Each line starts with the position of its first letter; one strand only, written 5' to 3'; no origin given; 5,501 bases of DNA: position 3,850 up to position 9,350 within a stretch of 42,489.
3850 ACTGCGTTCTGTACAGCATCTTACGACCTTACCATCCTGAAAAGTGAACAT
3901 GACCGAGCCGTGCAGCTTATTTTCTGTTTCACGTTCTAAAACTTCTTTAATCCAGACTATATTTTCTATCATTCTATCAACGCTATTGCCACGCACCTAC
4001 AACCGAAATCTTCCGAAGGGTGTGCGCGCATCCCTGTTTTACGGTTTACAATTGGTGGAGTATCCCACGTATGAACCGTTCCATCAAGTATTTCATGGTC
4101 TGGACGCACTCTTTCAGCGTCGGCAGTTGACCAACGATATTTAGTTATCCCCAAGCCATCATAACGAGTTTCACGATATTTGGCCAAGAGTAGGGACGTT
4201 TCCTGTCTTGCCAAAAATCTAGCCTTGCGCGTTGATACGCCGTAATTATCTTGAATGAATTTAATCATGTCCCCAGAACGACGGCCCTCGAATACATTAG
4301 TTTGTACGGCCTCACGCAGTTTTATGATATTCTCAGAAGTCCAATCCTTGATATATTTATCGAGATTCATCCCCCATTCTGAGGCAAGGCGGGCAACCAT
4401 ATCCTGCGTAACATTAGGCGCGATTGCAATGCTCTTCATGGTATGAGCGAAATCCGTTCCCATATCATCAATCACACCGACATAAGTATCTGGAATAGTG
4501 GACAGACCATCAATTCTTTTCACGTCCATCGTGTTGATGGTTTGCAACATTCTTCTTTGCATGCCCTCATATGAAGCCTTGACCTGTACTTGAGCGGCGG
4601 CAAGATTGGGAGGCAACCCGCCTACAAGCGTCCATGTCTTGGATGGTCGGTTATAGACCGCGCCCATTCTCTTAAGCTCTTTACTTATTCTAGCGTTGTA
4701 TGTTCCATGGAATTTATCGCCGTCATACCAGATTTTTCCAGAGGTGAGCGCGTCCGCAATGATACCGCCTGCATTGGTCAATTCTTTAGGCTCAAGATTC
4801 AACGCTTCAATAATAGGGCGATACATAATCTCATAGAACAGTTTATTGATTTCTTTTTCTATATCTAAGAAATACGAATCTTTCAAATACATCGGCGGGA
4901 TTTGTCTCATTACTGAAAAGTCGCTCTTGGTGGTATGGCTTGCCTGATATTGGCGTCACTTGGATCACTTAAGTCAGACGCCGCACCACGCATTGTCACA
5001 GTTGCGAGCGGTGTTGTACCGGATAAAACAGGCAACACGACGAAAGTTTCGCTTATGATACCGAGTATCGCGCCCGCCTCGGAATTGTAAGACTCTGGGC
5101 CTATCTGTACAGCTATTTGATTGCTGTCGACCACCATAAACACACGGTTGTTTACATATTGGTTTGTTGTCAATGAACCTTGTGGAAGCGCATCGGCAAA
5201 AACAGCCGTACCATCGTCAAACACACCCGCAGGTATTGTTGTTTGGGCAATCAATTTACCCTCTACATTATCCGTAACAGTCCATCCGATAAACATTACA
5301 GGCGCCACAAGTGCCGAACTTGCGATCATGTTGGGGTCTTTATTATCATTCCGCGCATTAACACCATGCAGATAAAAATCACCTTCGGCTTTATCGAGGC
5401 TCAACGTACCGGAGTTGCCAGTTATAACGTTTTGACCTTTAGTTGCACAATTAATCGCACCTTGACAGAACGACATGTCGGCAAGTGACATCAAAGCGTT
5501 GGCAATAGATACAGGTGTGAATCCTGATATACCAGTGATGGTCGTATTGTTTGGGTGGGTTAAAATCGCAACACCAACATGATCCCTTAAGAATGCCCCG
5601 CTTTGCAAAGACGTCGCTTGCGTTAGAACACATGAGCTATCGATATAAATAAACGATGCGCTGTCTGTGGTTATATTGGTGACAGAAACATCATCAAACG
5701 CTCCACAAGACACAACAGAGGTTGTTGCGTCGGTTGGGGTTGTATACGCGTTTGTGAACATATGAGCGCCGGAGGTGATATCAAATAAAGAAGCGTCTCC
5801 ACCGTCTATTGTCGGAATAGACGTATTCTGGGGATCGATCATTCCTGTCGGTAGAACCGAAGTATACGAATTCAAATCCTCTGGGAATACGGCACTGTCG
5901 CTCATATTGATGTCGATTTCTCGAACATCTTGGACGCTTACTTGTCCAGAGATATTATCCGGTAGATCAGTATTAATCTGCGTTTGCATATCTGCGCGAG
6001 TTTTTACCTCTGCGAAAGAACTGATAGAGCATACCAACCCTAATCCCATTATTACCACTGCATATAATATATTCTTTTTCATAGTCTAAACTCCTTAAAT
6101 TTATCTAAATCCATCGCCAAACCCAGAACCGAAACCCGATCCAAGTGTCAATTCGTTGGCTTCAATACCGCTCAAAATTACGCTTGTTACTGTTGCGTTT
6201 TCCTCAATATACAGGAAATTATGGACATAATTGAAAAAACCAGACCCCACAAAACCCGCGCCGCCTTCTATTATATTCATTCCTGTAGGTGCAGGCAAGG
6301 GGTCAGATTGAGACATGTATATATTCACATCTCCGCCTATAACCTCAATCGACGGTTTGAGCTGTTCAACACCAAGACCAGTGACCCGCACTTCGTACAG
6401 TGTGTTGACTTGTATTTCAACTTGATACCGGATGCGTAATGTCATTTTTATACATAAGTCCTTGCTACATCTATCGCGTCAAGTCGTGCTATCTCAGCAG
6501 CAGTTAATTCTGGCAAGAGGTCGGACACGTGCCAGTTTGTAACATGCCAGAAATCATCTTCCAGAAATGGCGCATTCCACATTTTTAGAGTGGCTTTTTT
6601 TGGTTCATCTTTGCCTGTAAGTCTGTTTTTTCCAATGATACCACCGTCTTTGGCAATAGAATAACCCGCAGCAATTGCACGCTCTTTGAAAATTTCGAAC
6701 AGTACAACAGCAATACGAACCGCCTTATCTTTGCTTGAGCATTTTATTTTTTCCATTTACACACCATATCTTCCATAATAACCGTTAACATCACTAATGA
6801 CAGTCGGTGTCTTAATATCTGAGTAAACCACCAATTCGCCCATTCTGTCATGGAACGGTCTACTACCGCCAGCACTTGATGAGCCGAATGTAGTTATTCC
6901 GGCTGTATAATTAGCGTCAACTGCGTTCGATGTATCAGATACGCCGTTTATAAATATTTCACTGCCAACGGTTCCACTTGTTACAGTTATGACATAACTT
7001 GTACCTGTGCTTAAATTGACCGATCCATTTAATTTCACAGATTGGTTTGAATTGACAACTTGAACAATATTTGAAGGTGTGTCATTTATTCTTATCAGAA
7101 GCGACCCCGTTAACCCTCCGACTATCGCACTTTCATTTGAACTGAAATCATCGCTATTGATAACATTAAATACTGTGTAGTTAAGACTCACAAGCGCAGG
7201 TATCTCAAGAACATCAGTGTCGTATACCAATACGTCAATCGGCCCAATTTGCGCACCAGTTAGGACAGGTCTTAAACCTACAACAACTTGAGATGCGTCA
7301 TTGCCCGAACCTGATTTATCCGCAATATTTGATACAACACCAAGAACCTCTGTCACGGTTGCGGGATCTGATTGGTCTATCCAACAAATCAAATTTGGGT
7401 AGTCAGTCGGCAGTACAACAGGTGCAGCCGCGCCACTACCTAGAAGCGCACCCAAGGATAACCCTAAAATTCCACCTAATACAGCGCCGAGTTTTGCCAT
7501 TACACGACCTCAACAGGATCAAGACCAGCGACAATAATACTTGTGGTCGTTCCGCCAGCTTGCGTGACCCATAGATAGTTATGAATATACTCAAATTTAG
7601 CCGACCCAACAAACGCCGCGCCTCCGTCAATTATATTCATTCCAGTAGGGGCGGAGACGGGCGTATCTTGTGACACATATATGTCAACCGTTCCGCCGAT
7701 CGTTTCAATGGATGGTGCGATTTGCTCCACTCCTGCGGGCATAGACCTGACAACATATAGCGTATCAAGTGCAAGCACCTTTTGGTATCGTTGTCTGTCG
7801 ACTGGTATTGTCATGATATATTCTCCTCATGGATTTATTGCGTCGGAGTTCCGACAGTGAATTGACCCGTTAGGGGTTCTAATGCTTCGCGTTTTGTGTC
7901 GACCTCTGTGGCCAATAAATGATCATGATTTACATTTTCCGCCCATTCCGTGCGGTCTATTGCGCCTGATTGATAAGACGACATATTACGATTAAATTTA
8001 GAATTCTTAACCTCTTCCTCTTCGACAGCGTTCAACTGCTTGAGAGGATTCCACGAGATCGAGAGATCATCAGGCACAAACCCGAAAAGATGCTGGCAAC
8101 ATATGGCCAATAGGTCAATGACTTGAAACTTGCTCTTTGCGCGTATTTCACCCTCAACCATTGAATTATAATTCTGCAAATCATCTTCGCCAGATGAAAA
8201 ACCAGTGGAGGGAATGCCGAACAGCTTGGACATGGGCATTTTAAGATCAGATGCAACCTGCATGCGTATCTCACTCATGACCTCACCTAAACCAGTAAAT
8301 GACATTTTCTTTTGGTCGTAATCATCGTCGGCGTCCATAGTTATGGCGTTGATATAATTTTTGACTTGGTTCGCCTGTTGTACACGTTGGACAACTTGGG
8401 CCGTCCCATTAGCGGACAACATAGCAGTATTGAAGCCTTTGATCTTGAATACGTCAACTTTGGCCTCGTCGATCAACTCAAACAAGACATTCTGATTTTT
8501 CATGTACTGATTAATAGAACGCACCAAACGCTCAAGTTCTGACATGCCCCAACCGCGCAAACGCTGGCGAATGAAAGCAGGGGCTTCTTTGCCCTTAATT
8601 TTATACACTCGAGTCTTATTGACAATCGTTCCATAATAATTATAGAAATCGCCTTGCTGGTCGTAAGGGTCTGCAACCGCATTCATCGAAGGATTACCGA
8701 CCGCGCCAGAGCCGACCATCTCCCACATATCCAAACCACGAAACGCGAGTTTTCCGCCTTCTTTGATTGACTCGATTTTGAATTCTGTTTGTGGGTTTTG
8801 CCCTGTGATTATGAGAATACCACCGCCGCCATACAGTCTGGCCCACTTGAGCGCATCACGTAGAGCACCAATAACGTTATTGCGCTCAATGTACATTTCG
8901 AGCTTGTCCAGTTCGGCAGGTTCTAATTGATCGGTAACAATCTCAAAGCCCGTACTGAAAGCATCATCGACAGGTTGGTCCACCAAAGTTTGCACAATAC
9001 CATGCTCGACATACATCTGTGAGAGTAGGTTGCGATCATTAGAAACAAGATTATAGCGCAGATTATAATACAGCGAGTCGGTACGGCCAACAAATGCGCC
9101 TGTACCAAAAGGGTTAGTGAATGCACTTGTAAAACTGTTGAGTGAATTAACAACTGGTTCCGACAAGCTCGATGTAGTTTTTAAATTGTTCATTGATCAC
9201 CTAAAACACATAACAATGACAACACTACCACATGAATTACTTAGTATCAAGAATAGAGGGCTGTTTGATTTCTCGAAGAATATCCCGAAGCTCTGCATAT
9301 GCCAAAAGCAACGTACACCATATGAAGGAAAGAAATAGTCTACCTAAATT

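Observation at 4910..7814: Five-gene cassette inserted between portal and MuF-like genes: two paralogs flanking a membrane-anchored LamG-like protein, plus a signal-peptide protein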

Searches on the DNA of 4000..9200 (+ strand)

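Call 3: search_dna_similar(query=window:4000-9200:+, collection=phages, mode=near, max_rows=30)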
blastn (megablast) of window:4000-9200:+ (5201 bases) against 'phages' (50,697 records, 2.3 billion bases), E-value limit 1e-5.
No match.
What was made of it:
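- Tried and rejected: Nucleotide search of the phage collection: no match (call 3).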

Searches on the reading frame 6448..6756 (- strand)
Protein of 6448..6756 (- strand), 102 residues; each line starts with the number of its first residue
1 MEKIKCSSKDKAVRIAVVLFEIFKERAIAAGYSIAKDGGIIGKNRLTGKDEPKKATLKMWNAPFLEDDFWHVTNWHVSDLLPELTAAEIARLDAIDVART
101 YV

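Call 4: search_protein_families(library=pfam, proteins=[window:6448-6756:-], max_evalue=0.1)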
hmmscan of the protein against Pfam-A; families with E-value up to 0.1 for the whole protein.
window:6448-6756:- (102 aa): 1 family
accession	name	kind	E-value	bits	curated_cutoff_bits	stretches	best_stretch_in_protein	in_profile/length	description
PF12458.13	DUF3686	-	0.015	14.2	25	1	28-75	350-396/448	ATPase involved in DNA repair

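Call 5: search_protein_families(library=phrogs, proteins=[window:6448-6756:-], max_evalue=0.01)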
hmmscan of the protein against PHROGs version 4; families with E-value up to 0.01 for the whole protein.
window:6448-6756:- (102 aa): 0 families

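Call 49: search_dna_similar(query=window:6448-6756:-, collection=phages, mode=protein, max_evalue=0.1, max_rows=15)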
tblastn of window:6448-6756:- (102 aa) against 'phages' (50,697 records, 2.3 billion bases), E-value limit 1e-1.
No match.

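Call 73: search_protein_families(library=padloc, proteins=[window:6448-6756:-], max_evalue=0.05)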
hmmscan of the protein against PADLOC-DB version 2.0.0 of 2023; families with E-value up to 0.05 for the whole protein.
window:6448-6756:- (102 aa): 0 families

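Call 74: search_protein_families(library=ncbifam, proteins=[window:6448-6756:-], max_evalue=0.05)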
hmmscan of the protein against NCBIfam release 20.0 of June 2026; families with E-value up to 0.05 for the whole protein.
window:6448-6756:- (102 aa): 0 families
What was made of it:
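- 6448..6756 (-): p102: orphan 102-aa soluble protein, role unknown. No hit in Pfam, PHROGs, NCBIfam, PADLOC, or tblastn of the phage collection (calls 4, 5, 49, 73, 74).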
